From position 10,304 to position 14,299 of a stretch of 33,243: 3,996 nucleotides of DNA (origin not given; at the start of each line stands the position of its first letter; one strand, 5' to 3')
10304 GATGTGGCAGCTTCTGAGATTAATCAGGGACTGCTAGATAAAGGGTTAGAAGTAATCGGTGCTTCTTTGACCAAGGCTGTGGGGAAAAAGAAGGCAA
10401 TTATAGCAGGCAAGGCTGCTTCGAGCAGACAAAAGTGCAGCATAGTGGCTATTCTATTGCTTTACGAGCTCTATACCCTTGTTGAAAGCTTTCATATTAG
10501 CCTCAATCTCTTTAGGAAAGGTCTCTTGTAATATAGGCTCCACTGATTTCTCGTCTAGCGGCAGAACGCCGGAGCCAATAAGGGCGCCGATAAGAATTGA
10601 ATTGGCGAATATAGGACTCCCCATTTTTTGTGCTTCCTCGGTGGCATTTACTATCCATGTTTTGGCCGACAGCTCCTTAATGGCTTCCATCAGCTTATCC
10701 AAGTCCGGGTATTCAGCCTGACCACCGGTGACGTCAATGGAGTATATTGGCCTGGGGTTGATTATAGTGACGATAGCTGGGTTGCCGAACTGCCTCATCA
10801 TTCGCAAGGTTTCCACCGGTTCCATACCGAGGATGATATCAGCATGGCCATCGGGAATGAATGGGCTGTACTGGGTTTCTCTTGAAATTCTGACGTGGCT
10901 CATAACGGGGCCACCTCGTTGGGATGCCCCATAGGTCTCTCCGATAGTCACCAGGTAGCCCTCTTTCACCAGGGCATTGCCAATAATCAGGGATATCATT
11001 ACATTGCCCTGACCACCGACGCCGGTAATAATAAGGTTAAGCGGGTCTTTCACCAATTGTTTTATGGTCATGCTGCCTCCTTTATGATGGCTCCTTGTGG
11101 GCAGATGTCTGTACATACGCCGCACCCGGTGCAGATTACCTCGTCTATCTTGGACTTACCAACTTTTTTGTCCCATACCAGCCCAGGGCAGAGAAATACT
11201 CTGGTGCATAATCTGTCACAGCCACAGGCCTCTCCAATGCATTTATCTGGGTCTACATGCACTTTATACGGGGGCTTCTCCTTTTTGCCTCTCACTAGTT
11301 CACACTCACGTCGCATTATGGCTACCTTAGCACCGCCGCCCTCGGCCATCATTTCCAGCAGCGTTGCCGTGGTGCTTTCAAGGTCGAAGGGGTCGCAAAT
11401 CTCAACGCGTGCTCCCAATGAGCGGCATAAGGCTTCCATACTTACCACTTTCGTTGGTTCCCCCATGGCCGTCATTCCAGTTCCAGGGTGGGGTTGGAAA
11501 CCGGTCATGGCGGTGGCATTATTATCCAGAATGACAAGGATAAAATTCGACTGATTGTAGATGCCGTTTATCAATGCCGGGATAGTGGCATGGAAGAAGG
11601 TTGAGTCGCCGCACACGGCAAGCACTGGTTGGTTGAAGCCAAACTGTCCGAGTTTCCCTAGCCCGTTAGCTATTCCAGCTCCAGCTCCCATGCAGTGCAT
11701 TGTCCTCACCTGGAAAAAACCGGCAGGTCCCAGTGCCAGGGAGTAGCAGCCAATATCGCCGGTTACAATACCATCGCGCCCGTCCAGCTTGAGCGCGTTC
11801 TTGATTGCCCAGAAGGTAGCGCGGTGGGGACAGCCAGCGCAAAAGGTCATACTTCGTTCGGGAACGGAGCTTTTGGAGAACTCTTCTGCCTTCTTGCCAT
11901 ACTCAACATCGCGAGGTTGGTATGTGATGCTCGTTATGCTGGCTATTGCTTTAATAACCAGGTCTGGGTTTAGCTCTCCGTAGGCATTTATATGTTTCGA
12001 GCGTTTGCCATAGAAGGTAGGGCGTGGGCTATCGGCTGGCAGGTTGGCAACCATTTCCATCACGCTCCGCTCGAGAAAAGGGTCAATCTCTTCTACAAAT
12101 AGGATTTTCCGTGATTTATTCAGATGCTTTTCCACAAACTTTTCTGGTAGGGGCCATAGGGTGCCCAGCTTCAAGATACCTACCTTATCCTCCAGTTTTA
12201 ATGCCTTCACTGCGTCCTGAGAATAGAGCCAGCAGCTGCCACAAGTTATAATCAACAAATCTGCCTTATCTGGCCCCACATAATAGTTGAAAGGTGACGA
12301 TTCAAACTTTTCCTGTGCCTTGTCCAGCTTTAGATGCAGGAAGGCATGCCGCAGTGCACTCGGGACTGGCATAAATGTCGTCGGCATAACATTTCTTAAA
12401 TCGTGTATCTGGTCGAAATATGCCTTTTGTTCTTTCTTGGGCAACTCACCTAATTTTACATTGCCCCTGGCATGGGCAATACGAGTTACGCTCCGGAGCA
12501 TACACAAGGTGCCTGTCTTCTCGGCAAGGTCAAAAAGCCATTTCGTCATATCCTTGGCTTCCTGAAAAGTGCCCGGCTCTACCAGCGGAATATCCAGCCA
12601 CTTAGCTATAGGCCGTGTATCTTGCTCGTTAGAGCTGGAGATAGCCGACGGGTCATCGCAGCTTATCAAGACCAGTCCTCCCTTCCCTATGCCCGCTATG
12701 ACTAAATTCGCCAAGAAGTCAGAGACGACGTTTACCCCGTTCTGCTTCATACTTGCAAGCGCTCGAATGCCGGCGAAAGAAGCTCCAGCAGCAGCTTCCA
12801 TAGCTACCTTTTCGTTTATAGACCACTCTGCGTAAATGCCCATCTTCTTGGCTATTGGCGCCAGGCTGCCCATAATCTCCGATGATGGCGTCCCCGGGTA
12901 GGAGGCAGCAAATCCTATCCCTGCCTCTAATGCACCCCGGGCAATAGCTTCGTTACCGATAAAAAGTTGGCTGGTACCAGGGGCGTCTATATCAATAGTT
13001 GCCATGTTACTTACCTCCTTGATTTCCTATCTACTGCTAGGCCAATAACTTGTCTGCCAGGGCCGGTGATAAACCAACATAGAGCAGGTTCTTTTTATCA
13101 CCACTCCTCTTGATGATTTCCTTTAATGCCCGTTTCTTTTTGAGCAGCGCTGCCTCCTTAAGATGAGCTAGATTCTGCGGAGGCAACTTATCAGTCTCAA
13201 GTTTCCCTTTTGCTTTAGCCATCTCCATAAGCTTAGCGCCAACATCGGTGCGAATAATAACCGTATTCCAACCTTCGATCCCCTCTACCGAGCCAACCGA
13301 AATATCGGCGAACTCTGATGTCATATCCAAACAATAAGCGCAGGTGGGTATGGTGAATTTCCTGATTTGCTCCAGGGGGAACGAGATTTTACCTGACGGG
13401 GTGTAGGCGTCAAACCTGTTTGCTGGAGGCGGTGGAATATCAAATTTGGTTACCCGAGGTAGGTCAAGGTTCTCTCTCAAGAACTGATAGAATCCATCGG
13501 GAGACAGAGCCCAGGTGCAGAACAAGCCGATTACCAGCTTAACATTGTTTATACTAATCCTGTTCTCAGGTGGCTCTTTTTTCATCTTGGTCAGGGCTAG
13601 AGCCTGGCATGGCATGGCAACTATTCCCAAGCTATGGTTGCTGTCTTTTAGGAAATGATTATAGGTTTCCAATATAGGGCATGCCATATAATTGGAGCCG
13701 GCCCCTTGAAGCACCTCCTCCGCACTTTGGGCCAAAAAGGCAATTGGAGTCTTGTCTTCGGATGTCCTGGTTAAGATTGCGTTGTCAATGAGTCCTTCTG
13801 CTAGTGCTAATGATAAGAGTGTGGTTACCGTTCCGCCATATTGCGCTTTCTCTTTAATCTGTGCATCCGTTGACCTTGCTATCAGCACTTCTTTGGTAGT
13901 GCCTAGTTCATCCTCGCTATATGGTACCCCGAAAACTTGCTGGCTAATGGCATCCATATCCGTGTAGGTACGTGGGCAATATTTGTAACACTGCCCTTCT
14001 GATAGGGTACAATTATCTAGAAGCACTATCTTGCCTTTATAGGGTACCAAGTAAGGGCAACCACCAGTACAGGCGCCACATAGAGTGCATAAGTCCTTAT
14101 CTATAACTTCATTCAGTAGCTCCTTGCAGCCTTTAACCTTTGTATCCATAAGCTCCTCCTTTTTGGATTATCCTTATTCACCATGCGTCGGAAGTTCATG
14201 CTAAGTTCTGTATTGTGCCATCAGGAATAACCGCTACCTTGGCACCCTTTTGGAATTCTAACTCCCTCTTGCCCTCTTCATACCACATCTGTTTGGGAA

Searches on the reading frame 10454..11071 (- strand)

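Call 44: search_protein_families(library=pfam, proteins=[window:10454-11071:-], max_evalue=0.001)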
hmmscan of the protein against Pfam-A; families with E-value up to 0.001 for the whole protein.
window:10454-11071:- (205 aa): 1 family
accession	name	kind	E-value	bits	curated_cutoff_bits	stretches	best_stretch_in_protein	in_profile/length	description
PF01558.24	POR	-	1.5e-33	116.8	27.4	1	19-201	1-173/173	Pyruvate ferredoxin/flavodoxin oxidoreductase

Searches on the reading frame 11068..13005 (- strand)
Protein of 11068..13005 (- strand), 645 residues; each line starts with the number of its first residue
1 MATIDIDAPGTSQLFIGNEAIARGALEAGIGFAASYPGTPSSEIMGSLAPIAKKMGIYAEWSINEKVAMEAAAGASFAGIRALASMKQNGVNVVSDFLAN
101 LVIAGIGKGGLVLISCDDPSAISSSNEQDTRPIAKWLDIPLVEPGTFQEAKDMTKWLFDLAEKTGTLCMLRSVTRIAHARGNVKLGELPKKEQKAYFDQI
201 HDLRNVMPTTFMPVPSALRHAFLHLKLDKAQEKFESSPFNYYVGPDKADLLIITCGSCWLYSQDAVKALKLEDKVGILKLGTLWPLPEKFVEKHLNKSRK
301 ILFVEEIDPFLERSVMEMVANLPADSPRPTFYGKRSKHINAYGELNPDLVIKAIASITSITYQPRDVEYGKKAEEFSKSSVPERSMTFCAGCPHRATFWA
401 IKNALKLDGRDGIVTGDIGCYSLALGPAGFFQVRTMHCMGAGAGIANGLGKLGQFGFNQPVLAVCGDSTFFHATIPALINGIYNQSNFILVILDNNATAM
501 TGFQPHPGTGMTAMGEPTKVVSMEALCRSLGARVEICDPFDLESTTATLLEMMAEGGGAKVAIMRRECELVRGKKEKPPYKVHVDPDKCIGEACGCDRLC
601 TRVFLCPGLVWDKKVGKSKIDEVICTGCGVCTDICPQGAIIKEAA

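Call 3: search_protein_families(library=pfam, proteins=[window:11068-13005:-])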
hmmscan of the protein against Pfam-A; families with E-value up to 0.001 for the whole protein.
window:11068-13005:- (645 aa): 6 families
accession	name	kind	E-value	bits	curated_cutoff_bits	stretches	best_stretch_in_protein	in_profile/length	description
PF02775.26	TPP_enzyme_C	-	5.9e-17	62.3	21.9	1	417-557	1-145/151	Thiamine pyrophosphate enzyme, C-terminal TPP binding domain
PF01855.24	POR_N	-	6e-10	39.7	27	1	24-189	2-171/231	Pyruvate flavodoxin/ferredoxin oxidoreductase, thiamine diP-bdg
PF17147.9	PFOR_II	-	2.7e-07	31.3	27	1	248-307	1-61/102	Pyruvate:ferredoxin oxidoreductase core domain II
PF12837.12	Fer4_6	-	1.1e-05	25.6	25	1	619-640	3-24/24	4Fe-4S binding domain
PF00037.32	Fer4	-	2.2e-05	24.5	21.1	1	619-640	2-23/24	4Fe-4S binding domain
PF02780.25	Transketolase_C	-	0.00037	20.8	25.9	0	247-306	9-69/124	Transketolase, C-terminal domain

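Call 4: search_protein_families(library=ncbifam, proteins=[window:11068-13005:-])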
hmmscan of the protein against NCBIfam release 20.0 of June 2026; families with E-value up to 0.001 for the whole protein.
window:11068-13005:- (645 aa): 21 families
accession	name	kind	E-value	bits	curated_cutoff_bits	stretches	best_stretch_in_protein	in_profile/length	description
TIGR03336.1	IOR_alpha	equivalog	8.5e-175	582.5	650.9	1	13-640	3-595/595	indolepyruvate ferredoxin oxidoreductase subunit alpha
NF009589.0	PRK13030.1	subfamily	1.8e-43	148.5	816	1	69-509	107-548/1170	indolepyruvate ferredoxin oxidoreductase family protein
TIGR03710.1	OAFO_sf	subfamily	2.2e-24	86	482.75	2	10-84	191-265/561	2-oxoacid:acceptor oxidoreductase subunit alpha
NF009588.0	PRK13029.1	subfamily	5e-24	84.3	952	1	70-508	108-563/1196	indolepyruvate ferredoxin oxidoreductase family protein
NF006412.0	PRK08659.1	equivalog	1.4e-22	80.4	411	2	12-186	5-184/378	2-oxoacid:acceptor oxidoreductase subunit alpha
NF005507.0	PRK07119.1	subfamily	3.1e-19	69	399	1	13-306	5-306/352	3-methyl-2-oxobutanoate dehydrogenase subunit VorB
NF007206.0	PRK09627.1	equivalog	1e-17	64.2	579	2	17-192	8-188/375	2-oxoglutarate synthase subunit alpha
NF041170.1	Oxoac_fdxalpha_Archa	equivalog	1.4e-08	33.6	800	1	226-306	498-580/636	2-oxoacid:ferredoxin oxidoreductase subunit alpha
NF040682.1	PorA_Arch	equivalog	1.9e-08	33.7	550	1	16-98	7-91/387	pyruvate synthase subunit PorA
NF040770.1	hetero_SS_HdrA2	exception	9.6e-07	27.3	1100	1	560-642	550-625/777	CoB-CoM heterodisulfide reductase HdrA2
NF045764.1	PhenlGlyoxDHPadG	equivalog_domain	2e-06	26.6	700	0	246-305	266-326/398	NADH-dependent phenylglyoxylate dehydrogenase subunit alpha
NF006233.0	PRK08367.1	equivalog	2.6e-05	23.3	625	0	15-98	7-92/394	pyruvate ferredoxin oxidoreductase subunit alpha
NF041778.1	hetero_SS_HdrA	equivalog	3e-05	22.1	1400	1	592-640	585-633/771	ferredoxin:CoB-CoM heterodisulfide reductase subunit HdrA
NF008819.1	PRK11865.1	equivalog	3.7e-05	23.1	405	1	386-514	18-147/300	pyruvate synthase subunit PorB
NF007201.0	PRK09622.1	equivalog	9e-05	21.5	590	0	15-98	13-98/405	2-oxoacid:ferredoxin oxidoreductase subunit alpha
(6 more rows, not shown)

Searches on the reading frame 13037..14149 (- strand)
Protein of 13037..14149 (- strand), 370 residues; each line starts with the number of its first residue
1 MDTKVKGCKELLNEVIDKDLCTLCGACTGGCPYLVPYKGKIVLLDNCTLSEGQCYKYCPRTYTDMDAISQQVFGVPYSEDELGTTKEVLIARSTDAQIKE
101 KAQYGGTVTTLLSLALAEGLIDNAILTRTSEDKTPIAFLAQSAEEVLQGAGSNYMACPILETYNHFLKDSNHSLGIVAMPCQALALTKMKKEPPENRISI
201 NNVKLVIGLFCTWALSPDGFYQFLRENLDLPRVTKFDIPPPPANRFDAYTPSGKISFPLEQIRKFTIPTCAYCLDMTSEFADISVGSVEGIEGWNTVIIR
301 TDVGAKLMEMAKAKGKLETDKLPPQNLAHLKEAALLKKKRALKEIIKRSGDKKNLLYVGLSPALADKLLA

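Call 3: search_protein_families(library=pfam, proteins=[window:13037-14149:-])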
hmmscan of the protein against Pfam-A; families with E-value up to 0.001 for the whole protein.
window:13037-14149:- (370 aa): 6 families
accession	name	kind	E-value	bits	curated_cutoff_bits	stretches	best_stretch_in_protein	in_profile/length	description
PF04432.18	FrhB_FdhB_C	-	1.3e-33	116.4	23.3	1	173-323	3-148/150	Coenzyme F420 hydrogenase/dehydrogenase, beta subunit C terminus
PF04422.18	FrhB_FdhB_N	-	1.4e-18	67.2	22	1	89-161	2-75/78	Coenzyme F420 hydrogenase/dehydrogenase, beta subunit N-term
PF12797.12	Fer4_2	-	1.8e-05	24.8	24.5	1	15-33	4-22/22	4Fe-4S binding domain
PF12837.12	Fer4_6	-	7.4e-05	22.9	25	1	15-35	3-23/24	4Fe-4S binding domain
PF13237.11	Fer4_10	-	9.7e-05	22.7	25.5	0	15-59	3-53/53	4Fe-4S dicluster domain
PF00037.32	Fer4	-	0.00032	20.8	21.1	1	15-33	2-20/24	4Fe-4S binding domain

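Call 4: search_protein_families(library=ncbifam, proteins=[window:13037-14149:-])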
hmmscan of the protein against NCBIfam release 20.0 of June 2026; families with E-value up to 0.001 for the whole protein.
window:13037-14149:- (370 aa): 6 families
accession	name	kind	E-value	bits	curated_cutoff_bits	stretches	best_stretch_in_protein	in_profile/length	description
NF006807.0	PRK09325.1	subfamily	5.9e-56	189.6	269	1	80-349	2-275/283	coenzyme F420-reducing hydrogenase subunit beta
TIGR03289.1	frhB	equivalog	2.5e-48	164.5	331.5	1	82-348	1-271/275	coenzyme F420 hydrogenase subunit beta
NF006808.0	PRK09326.1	equivalog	4.2e-37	127.8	444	1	13-339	6-320/341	F420H2 dehydrogenase subunit F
NF040616.1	F420_dehyd_FpoF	exception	1.6e-35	122.6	475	1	13-339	5-319/337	F420H2 dehydrogenase subunit FpoF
TIGR03294.1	FrhG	equivalog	9.5e-06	25.5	245.5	1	4-64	160-221/228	coenzyme F420 hydrogenase subunit gamma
NF058577.1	FdxA_fam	equivalog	0.00072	19.7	65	0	15-32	32-49/52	4Fe-4S ferredoxin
